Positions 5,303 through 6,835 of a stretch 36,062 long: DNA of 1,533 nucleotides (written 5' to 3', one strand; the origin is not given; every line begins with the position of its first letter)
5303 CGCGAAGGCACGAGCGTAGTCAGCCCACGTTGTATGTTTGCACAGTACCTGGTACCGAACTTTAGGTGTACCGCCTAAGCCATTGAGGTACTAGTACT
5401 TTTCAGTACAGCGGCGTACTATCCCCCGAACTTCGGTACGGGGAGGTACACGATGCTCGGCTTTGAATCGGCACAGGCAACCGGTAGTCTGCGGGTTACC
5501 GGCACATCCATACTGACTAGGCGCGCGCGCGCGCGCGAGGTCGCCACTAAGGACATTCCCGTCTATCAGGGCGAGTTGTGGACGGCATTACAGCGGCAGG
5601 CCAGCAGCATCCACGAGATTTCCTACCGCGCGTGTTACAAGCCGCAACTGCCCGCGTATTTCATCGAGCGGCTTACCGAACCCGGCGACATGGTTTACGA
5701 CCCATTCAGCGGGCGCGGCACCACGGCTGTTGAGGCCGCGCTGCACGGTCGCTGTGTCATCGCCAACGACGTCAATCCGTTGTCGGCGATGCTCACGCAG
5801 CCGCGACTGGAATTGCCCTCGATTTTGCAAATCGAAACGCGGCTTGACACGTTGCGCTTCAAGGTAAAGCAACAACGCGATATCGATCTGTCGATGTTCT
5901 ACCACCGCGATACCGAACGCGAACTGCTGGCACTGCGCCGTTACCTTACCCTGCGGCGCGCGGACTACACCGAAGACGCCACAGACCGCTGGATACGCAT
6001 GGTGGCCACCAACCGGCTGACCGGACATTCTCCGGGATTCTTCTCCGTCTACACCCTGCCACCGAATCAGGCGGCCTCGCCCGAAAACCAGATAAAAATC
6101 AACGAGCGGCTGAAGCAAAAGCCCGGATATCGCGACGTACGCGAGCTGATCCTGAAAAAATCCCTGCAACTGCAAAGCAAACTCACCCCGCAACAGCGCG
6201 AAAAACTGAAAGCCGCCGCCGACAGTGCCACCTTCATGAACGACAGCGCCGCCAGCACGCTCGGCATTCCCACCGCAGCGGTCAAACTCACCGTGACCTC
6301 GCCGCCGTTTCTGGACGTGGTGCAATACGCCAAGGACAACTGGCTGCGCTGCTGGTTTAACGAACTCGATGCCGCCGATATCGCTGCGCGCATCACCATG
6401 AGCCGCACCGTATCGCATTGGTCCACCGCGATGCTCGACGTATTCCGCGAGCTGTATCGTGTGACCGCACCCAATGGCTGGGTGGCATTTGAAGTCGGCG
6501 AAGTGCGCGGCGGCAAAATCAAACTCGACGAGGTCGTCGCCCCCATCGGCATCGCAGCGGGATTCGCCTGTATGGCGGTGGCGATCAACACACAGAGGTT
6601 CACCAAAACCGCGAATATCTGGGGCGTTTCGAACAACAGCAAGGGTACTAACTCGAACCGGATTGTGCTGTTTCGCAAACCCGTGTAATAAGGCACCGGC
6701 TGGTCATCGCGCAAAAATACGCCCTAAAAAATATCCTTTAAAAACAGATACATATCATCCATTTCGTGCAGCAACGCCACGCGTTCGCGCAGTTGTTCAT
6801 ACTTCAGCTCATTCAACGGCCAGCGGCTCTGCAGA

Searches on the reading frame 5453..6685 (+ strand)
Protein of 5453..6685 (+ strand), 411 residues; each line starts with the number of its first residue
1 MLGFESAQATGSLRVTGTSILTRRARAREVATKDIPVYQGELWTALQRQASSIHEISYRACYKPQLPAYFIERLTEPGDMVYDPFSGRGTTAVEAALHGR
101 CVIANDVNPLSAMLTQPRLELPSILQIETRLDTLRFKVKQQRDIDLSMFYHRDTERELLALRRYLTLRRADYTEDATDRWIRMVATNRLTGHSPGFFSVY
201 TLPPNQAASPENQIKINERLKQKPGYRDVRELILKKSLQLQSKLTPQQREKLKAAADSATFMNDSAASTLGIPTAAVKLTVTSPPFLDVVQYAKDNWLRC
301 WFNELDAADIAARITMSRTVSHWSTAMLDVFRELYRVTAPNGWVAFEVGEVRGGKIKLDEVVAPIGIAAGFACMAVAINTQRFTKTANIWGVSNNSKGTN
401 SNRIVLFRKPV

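Call 4: search_protein_families(library=pfam, proteins=[window:5453-6685:+], max_evalue=0.01)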
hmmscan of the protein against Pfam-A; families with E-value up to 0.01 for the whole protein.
window:5453-6685:+ (411 aa): 3 families
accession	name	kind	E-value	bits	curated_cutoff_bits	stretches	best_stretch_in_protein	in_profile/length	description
PF01555.25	N6_N4_Mtase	-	1.4e-13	51.7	26.7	1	40-108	141-212/221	DNA methylase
PF01170.24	UPF0020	-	4e-05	23.9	22.3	1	76-107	27-58/197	RMKL-like, methyltransferase domain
PF08241.18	Methyltransf_11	-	0.0068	17.5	21.2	0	298-346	47-95/95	Methyltransferase domain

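Call 5: search_protein_families(library=ncbifam, proteins=[window:5453-6685:+], max_evalue=0.01)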
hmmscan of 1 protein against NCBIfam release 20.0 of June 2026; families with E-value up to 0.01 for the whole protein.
window:5453-6685:+ (411 aa): 5 families
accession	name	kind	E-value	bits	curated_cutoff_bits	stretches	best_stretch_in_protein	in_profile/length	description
NF042963.1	DUF1156_antiphage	equivalog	6.3e-05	21.3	1000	1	81-121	187-227/960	anti-phage-associated DUF1156 domain-containing protein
NF010253.0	PRK13699.1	subfamily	0.00015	21.5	244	1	70-104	156-190/226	DNA methyltransferase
TIGR01177.1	TIGR01177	hypoth_equivalog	0.00026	20.4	316.55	1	76-108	181-213/330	TIGR01177 family methyltransferase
NF050803.1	DnaMtaseCcrMCaul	equivalog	0.0012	17.8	830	1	73-124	201-252/350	adenine-specific DNA-methyltransferase CcrM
NF007610.0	PRK10258.1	equivalog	0.0077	15.6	342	0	292-347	84-139/251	malonyl-ACP O-methyltransferase BioC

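Call 7: find_related_loci(query=window:5453-6685:+, collection=genome_contigs, flank=3000)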
Query window:5453-6685:+ (411 aa) in genome_contigs; peptide patterns used: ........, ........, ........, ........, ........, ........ (x = any residue, [..] = any of these).
599 stretches matched a pattern (row limit reached: there are more); 507 encode a relative of the query (tblastn E <= 1e-3); the best 80 are kept; 80 distinct loci.
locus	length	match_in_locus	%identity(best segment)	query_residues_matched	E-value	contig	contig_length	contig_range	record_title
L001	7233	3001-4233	94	1-411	0e+0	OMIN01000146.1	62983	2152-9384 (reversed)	Betaproteobacteria bacterium isolate AM_0616 genome assembly, contig: AM_0616_146, whole genome shotgun sequence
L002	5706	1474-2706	85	1-411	0e+0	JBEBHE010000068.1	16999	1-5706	MAG: Burkholderiales bacterium isolate ATF_14 NODE_1435_length_16999_cov_4.615266, whole genome shotgun sequence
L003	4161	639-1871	84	1-411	0e+0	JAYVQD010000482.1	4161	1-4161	MAG: Nitrosomonadales bacterium isolate GL72_UP_concoct_22 GL72_UP_concoct_22_481, whole genome shotgun sequence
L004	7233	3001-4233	84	1-411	0e+0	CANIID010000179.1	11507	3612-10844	MAG: Betaproteobacteria bacterium isolate RE-9nov16-207 genome assembly, contig: RE-9nov16-C13815, whole genome shotgun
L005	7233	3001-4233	84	1-411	0e+0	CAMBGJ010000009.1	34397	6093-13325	MAG: Bordetella parapertussis isolate TH-11nov19-54 genome assembly, contig: TH-11nov19-C2869, whole genome shotgun sequ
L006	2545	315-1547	83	1-411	0e+0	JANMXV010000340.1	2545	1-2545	MAG: Betaproteobacteria bacterium isolate OTE_88_concoct_214 OTE_88_k141_1701026, whole genome shotgun sequence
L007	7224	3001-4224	84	4-411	0e+0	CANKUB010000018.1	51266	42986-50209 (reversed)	MAG: Betaproteobacteria bacterium isolate RH-9nov16-74 genome assembly, contig: RH-9nov16-C-C921, whole genome shotgun s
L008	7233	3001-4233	83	1-411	0e+0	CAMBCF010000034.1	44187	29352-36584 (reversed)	MAG: Bordetella parapertussis isolate TH-08apr19-38 genome assembly, contig: TH-08apr19-C2004, whole genome shotgun sequ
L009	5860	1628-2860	82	1-411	0e+0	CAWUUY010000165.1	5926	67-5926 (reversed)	MAG: uncultured Burkholderiales bacterium isolate HER22_SIP_1000_bin_49 genome assembly, contig: HER22_SP_1000_bin_49-re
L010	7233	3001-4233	82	1-411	0e+0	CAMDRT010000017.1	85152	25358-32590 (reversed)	MAG: Bordetella parapertussis isolate TrH-03may19-243 genome assembly, contig: TrH-03may19-C249, whole genome shotgun se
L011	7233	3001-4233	82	1-411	0e+0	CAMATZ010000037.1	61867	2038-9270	MAG: Bordetella parapertussis isolate MaH-04nov19-207 genome assembly, contig: MaH-04nov19-C895, whole genome shotgun se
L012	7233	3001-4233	82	1-411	0e+0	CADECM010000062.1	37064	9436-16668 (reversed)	MAG: uncultured beta proteobacterium isolate Betaproteobacteria sp. RBC024 genome assembly, contig: MAG024_62, whole gen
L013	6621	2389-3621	82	1-411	0e+0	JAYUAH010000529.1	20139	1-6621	MAG: Betaproteobacteria bacterium isolate GFS_6464 GFS_6464_528, whole genome shotgun sequence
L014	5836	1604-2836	83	1-411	0e+0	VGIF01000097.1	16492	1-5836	MAG: Betaproteobacteria bacterium isolate K_Offshore_80m_m2_113 K_Offshore_80m_m2_113_Ga0194132_10007340, whole genome s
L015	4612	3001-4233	82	1-411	0e+0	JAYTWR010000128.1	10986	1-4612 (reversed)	MAG: Burkholderiales bacterium isolate GFS_5817 GFS_5817_127, whole genome shotgun sequence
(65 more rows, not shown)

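Call 8: find_homologous_proteins(query=window:5453-6685:+)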
Query window:5453-6685:+ (411 aa): 8000 proteins with E <= 0.001 among 8000 candidates; the best 120 are listed.
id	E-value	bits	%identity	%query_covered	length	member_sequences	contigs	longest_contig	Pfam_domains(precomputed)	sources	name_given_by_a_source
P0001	4.5e-256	867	93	100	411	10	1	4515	PF01170.25,PF01555.25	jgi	jgi:hypothetical protein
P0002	5.1e-234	794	85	100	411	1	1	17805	PF01555.25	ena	-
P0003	1.9e-233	792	84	100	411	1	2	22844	PF01555.25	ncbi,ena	-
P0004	4.9e-233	791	84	100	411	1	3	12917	PF01555.25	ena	-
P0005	2.4e-232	789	84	100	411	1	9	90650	PF01555.25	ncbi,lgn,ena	-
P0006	2.4e-232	789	84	100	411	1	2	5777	PF01555.25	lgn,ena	-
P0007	3.3e-232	788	84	100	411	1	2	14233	PF01555.25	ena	-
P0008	3.3e-232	788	83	100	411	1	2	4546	PF01555.25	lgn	-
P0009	4.7e-232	788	84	100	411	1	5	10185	PF01555.25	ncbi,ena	-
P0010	5.5e-232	787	84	100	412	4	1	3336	PF01170.25,PF01555.25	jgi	jgi:hypothetical protein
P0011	9.9e-232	787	84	100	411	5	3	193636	PF01555.25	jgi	jgi:hypothetical protein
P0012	1.7e-231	786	83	100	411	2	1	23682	PF01555.25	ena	-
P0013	2.5e-231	785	83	100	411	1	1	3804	PF01555.25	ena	-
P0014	3.3e-231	785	84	100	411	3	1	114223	PF01555.25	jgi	jgi:hypothetical protein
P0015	4.1e-231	784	84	100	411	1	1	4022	PF01555.25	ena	-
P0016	4.4e-231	784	83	100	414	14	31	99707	PF01555.25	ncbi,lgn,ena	-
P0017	1.3e-230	783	84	100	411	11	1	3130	PF01170.25,PF01555.25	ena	-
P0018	5.3e-230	781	84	100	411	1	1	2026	PF01555.25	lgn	-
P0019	7.6e-230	780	84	100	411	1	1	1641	PF01555.25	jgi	jgi:DNA methylase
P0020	8.7e-230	780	83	100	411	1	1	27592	PF01555.25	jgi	jgi:hypothetical protein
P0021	2.7e-229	778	83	100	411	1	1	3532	PF01555.25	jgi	jgi:hypothetical protein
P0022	3.7e-229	778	84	100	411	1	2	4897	PF01555.25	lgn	-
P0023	5.5e-229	777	82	100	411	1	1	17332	PF01555.25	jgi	jgi:hypothetical protein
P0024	9.3e-229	777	83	100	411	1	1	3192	PF01555.25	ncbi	-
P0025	1.2e-228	776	82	100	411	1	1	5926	PF01170.25,PF01555.25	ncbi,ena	-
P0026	1.3e-228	776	83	100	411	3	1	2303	PF01555.25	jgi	jgi:hypothetical protein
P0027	2.3e-228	775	82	100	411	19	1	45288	PF01555.25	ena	-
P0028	2.6e-228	775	83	100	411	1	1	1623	PF01555.25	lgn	-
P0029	5.4e-228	774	83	100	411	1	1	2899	PF01555.25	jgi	jgi:hypothetical protein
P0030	6.8e-228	774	82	100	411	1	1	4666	PF01555.25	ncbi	-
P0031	7.6e-228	774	82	100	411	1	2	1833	PF01555.25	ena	-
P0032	7.8e-228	774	82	100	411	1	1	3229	PF01170.25,PF01555.25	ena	-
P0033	7.9e-228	774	83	100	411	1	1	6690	PF01555.25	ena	-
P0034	1.4e-227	773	83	100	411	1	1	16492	PF01170.25,PF01555.25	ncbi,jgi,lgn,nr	ncbi:MAG: site-specific DNA-methyltransferase [Betaproteobacteria bacterium]|nr:site-specific DNA-me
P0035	1.4e-227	773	82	100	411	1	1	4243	PF01170.25,PF01555.25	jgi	jgi:DNA methylase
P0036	1.8e-227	772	83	100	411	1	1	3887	PF01170.25,PF01555.25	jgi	jgi:hypothetical protein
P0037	4.0e-227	771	83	100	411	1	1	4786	PF01555.25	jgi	jgi:DNA methylase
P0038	7.1e-227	771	82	100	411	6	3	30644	PF01170.25,PF01555.25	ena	-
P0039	7.5e-227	770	82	100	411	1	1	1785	PF01555.25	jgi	jgi:hypothetical protein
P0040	7.5e-227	770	82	100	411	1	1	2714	PF01555.25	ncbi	-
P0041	1.6e-226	769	82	100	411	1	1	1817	PF01170.25,PF01555.25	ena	-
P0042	1.9e-226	769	82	100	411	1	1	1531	PF01555.25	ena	-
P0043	2.1e-226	769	82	100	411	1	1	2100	PF01170.25,PF01555.25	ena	-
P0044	2.3e-226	769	83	100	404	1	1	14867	PF01555.25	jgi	-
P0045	4.7e-226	768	82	100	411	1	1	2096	PF01170.25,PF01555.25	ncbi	-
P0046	4.8e-226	768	83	100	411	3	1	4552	PF01170.25,PF01555.25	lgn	-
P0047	6.5e-226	767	82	100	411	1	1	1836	PF01170.25,PF01555.25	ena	-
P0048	1.4e-225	766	82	100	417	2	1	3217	PF01555.25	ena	-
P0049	3.9e-225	765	82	100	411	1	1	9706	PF01170.25,PF01555.25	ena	-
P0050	1.1e-224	763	82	100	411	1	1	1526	PF01170.25,PF01555.25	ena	-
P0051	1.4e-224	763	82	100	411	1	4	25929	PF01170.25,PF01555.25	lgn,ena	-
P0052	2.5e-224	762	83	100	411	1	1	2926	PF01555.25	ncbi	-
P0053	6.0e-224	761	82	100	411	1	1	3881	PF01555.25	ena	-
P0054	7.2e-224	761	82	100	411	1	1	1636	PF01170.25,PF01555.25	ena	-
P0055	1.4e-223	760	82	100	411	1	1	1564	PF01555.25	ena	-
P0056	2.3e-223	759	80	100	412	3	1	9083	PF01170.25,PF01555.25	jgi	-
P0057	4.4e-222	755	80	100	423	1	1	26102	PF01170.25,PF01555.25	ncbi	-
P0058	3.1e-221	752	82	100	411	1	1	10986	PF01170.25,PF01555.25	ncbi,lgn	-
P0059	1.9e-220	749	82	100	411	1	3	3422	PF01170.25,PF01555.25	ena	-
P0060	8.6e-219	744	79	100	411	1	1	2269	PF01170.25,PF01555.25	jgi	-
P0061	3.2e-215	732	77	100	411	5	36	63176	PF01170.25,PF01555.25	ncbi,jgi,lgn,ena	jgi:hypothetical protein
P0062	1.2e-214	730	78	100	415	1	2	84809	PF01170.25,PF01555.25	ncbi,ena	-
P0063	8.8e-207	704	75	100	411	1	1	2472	PF01170.25,PF01555.25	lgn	-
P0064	2.6e-206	703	75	100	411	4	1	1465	PF01170.25,PF01555.25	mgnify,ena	mgnify:FL=1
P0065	8.2e-206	701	75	100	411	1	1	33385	PF01170.25,PF01555.25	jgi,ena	jgi:DNA modification methylase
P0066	2.2e-205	700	74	100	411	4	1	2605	PF01170.25,PF01555.25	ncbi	-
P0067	4.7e-203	692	74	100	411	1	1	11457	PF01170.25,PF01555.25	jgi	jgi:DNA modification methylase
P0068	2.2e-181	621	68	100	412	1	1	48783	PF01170.25,PF01555.25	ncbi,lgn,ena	-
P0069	2.5e-179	614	67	100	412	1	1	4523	PF01170.25,PF01555.25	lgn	-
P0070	1.0e-178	612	70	93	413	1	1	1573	PF01555.25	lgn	-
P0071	1.2e-178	612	67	97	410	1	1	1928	PF01170.25,PF01555.25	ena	-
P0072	2.7e-178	611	72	92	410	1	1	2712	PF01170.25,PF01555.25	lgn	-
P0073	2.8e-178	611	70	93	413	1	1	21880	PF01555.25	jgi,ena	-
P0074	5.5e-178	610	69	93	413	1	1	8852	PF01170.25,PF01555.25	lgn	-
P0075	1.5e-177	608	70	93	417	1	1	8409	PF01170.25,PF01555.25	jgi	jgi:hypothetical protein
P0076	1.8e-177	608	70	94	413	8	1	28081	PF01170.25,PF01555.25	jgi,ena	-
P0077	2.2e-177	608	66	100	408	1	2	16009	PF01170.25,PF01555.25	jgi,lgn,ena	-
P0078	2.8e-177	607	71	91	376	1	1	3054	PF01170.25,PF01555.25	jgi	-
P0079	3.0e-177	607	71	91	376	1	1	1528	PF01170.25,PF01555.25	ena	-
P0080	3.8e-177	607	66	97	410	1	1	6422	PF01170.25,PF01555.25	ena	-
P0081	3.9e-177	607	66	100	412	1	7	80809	PF01170.25,PF01555.25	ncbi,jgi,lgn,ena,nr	ncbi:MAG TPA: DNA methyltransferase [Burkholderiales bacterium]|jgi:hypothetical protein|nr:DNA meth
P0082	4.2e-177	607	66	100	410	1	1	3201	PF01170.25,PF01555.25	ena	-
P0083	4.2e-177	607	67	100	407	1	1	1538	PF01170.25,PF01555.25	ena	-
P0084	4.2e-177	607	67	100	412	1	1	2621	PF01170.25,PF01555.25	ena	-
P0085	4.8e-177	607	69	92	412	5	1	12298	PF01170.25,PF01555.25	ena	-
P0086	5.4e-177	606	66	99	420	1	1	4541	PF01170.25,PF01555.25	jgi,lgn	jgi:SAM-dependent methyltransferase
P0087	1.0e-176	605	66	100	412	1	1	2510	PF01170.25,PF01555.25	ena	-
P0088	1.6e-176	605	67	96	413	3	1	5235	PF01555.25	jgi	jgi:hypothetical protein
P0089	8.2e-176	602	68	92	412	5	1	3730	PF01170.25,PF01555.25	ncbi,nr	ncbi:MAG TPA: DNA methyltransferase [Burkholderiales bacterium]|nr:DNA methyltransferase [Burkholder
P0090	1.4e-175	602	70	92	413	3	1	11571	PF01170.25,PF01555.25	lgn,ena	-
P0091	1.4e-175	602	68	94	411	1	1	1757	PF01555.25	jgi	jgi:hypothetical protein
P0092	1.5e-175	602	69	93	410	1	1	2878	PF01170.25,PF01555.25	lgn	-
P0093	1.8e-175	601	66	95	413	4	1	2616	PF01170.25,PF01555.25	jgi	jgi:SAM-dependent methyltransferase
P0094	3.1e-175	601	69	92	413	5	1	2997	PF01170.25,PF01555.25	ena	-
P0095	3.3e-175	600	71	91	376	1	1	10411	PF01170.25,PF01555.25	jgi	-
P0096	3.4e-175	600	66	97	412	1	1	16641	PF01170.25,PF01555.25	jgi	jgi:hypothetical protein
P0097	4.0e-175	600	70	91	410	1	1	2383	PF01170.25,PF01555.25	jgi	jgi:hypothetical protein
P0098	4.2e-175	600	65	100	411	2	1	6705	PF01170.25,PF01555.25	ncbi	-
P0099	4.4e-175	600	69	93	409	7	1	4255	PF01170.25,PF01555.25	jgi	-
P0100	5.3e-175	600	69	91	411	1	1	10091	PF01555.25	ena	-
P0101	5.6e-175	600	70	92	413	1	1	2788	PF01555.25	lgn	-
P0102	6.1e-175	600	70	91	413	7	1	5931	PF01555.25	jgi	jgi:hypothetical protein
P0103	6.2e-175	600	71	91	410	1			PF01555.25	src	-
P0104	6.9e-175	599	70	92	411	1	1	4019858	PF01170.25,PF01555.25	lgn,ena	-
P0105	7.8e-175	599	70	93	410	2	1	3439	PF01555.25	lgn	-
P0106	8.8e-175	599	67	95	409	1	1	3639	PF01170.25,PF01555.25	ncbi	-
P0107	8.8e-175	599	69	94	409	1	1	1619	PF01555.25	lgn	-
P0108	1.1e-174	599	66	97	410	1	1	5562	PF01555.25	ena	-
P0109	1.3e-174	598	68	92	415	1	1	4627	PF01555.25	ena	-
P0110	1.4e-174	598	66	96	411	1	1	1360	PF01555.25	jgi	jgi:hypothetical protein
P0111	1.8e-174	598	69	92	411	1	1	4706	PF01555.25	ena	-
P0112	2.1e-174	598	67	98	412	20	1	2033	PF01170.25,PF01555.25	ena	-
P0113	2.5e-174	598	69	91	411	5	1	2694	PF01555.25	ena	-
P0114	2.6e-174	598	70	92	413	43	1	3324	PF01555.25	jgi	-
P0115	2.7e-174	597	69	91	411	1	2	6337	PF01170.25,PF01555.25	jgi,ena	jgi:hypothetical protein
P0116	3.0e-174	597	70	93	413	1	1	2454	PF01555.25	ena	-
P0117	3.0e-174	597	67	98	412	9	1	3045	PF01555.25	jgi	jgi:DNA modification methylase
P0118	3.3e-174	597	66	100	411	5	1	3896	PF01170.25,PF01555.25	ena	-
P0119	3.5e-174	597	66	100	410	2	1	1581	PF01170.25,PF01555.25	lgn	-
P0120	4.1e-174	597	65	100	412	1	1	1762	PF01170.25,PF01555.25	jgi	jgi:hypothetical protein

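Call 14: search_solved_structures(query=window:5453-6685:+, max_evalue=1, show_alignments=2)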
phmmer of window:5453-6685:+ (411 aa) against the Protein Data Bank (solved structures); distinct sequences matched with E-value up to 1: 16.
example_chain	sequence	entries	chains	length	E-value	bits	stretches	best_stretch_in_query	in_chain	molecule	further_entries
2zie_A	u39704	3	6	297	2e-06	30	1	43-119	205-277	Putative modification methylase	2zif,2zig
1boo_A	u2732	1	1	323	9.2e-05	24.5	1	59-109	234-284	PROTEIN (N-4 CYTOSINE-SPECIFIC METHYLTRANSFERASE PVU II)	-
8s9n_A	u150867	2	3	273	0.00017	23.6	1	69-111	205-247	DNA cytosine-N4 methyltransferase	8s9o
9c3u_A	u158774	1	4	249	0.00031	22.8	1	56-115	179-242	Methyltransferase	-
8urk_A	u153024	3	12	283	0.00034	22.6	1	56-117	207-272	Methyltransferase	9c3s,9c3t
8s9m_A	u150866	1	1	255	0.0017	20.4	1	68-111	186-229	DNA cytosine-N4 methyltransferase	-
1eg2_A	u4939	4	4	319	0.031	16.2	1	54-119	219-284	MODIFICATION METHYLASE RSRI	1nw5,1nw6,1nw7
1nw8_A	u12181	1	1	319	0.033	16.1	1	54-119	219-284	MODIFICATION METHYLASE RSRI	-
1g60_A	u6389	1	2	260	0.037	15.9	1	40-109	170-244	Adenine-specific Methyltransferase MboIIA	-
5yac_A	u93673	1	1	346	0.053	15.4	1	70-155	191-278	tRNA (guanine(37)-N1)-methyltransferase Trm5b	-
6pbd_A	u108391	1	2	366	0.075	14.9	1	62-104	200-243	Modification methylase CcrMI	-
3egi_A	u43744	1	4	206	0.47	12.3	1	78-123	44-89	Trimethylguanosine synthase homolog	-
7csx_A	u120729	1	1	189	0.52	12.2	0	151-210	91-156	RNA-binding protein 45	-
3gdh_A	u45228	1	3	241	0.58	12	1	78-123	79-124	Trimethylguanosine synthase homolog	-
7csz_A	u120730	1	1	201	0.65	11.8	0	91-118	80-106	RNA-binding protein 45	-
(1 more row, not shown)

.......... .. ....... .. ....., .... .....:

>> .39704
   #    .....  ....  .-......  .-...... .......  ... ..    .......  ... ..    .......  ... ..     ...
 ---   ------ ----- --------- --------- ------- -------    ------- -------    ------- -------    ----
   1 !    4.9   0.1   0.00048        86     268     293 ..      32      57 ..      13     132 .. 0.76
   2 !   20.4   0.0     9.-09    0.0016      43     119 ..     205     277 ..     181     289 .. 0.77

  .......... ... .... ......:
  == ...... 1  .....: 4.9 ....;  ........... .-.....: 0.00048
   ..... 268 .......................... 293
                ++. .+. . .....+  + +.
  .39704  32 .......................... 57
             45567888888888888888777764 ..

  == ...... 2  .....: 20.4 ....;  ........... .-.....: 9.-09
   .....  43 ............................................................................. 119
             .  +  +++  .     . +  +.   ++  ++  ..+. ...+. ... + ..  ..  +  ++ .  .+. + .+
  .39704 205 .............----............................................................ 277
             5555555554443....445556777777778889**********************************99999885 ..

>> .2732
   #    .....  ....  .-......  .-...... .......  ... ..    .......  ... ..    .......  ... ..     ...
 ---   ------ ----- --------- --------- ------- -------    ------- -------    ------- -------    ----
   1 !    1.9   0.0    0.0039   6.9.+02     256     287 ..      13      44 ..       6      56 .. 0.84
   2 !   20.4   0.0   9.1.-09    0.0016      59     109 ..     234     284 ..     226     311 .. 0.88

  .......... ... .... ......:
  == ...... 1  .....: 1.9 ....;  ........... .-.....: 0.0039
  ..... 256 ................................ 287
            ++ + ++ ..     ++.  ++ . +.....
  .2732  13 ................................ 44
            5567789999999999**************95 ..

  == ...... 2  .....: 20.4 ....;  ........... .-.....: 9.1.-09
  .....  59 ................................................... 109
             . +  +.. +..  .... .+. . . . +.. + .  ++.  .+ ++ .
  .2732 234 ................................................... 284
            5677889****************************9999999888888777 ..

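Call 28: search_dna_similar(query=window:5453-6685:+, collection=plasmids, mode=protein, max_evalue=0.00001, max_rows=30)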
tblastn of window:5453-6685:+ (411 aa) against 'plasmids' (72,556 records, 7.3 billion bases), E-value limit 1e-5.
Records with a match: 15; places in all: 15; records where one place covers at least 80% of the query: 3.
Best place of each record, by identity: <60% 15.
By first word of the organism name: Salmonella 3; Acetobacter 2; Sulfitobacter 1; Mesorhizobium 1; Halorarius 1; Deferribacter 1; Sinorhizobium 1; Rhizobium 1; Halorubrum 1; Liquorilactobacillus 1; and 2 more.
By predicted mobility (MOB-suite, as given by PLSDB): non-mobilizable 9; conjugative 4; mobilizable 2.
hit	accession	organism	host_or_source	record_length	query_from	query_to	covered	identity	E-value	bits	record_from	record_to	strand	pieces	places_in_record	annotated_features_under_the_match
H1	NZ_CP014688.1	Acetobacter persici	water kefir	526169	26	410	94%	40.8%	2e-84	288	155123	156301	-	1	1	DNA methyltransferase | hypothetical protein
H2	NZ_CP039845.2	Acetobacter pasteurianus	whole organism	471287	35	410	91%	39.7%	1e-80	277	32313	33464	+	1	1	DNA methyltransferase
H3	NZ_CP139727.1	Sulfitobacter faviae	Bacterial Culture,hydrothermal vent ...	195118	34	409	91%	35.8%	2e-60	219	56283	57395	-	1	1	DNA methyltransferase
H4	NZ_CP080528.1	Mesorhizobium sp. AR07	Oxytropis sp.,Cell culture,root nodule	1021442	53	302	61%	28.9%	2e-17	92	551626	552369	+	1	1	record has no annotation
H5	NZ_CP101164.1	Halorarius halobius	cell culture,salt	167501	50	337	70%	25.0%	9e-13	78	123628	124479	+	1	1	DNA methyltransferase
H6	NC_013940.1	Deferribacter desulfuricans SSM1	-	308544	48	316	65%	26.6%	2e-18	95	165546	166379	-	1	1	DNA methyltransferase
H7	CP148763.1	Salmonella enterica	Pig,single cell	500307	53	302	61%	24.1%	3e-7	61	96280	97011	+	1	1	DNA methyltransferase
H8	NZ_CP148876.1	Salmonella enterica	Homo sapiens,single cell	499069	53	302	61%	24.1%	3e-7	61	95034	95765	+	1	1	DNA methyltransferase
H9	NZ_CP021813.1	Sinorhizobium meliloti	Medicago truncatula,Single Cell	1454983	42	153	27%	30.7%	2e-6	57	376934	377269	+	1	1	none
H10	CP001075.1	Rhizobium etli CIAT 652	-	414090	51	142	22%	36.1%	1e-6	59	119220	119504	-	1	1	hypothetical protein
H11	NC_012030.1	Halorubrum lacusprofundi ATCC 49239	-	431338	47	118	18%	44.2%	3e-9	67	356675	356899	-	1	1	DNA methyltransferase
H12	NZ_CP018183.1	Liquorilactobacillus nagelii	cell culture,water kefir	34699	58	146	22%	34.1%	7e-7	59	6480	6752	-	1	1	DNA methyltransferase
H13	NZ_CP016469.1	Latilactobacillus curvatus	cell culture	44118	58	146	22%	34.1%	8e-7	59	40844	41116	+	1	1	DNA methyltransferase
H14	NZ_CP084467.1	Halomicrobium salinisoli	cell culture,gobi saline soil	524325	57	118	15%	44.8%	9e-8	62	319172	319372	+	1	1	DNA adenine methylase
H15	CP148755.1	Salmonella enterica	Pig,single cell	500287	53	119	16%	35.3%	1e-6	59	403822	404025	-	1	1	DNA methyltransferase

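Call 29: search_dna_similar(query=window:5453-6685:+, collection=phages, mode=protein, max_evalue=0.00001, max_rows=30)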
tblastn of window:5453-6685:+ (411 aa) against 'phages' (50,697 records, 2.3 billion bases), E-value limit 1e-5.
No match.
